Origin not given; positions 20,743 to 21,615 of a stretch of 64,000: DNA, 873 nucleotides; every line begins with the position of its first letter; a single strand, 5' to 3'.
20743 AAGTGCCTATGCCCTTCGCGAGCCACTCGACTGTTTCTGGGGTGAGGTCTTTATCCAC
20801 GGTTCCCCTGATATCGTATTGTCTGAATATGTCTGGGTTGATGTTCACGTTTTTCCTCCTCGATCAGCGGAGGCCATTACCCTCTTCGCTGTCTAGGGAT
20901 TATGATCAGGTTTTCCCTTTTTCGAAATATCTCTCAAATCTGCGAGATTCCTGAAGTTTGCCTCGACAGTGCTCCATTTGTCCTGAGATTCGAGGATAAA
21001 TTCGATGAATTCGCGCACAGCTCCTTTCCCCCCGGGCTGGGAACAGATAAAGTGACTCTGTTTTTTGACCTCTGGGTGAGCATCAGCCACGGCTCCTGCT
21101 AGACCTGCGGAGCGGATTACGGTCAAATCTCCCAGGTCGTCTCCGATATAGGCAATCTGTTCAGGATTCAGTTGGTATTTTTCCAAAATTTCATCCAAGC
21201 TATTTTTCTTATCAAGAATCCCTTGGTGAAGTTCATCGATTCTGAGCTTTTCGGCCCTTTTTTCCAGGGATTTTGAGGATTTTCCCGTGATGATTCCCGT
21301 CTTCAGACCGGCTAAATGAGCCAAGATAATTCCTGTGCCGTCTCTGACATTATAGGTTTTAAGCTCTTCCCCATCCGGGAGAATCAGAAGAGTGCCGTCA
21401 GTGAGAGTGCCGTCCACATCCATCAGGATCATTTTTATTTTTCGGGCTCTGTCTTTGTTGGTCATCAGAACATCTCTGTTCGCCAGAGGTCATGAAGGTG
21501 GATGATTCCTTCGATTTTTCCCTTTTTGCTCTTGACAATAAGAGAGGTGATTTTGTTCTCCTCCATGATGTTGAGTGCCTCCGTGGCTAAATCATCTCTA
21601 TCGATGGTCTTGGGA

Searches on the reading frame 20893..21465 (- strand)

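Call 47: search_protein_families(library=pfam, proteins=[window:20893-21465:-], max_evalue=0.001)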
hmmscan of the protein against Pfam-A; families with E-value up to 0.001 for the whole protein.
window:20893-21465:- (190 aa): 3 families
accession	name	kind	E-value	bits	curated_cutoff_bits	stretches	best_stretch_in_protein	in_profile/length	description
PF08282.18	Hydrolase_3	-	1.7e-12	48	20.9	1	84-143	186-245/255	haloacid dehalogenase-like hydrolase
PF00702.32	Hydrolase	-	3e-10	41.2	26.4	1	40-121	99-191/191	haloacid dehalogenase-like hydrolase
PF13419.12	HAD_2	-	1.5e-06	28.9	23.8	1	39-122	79-173/178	Haloacid dehalogenase-like hydrolase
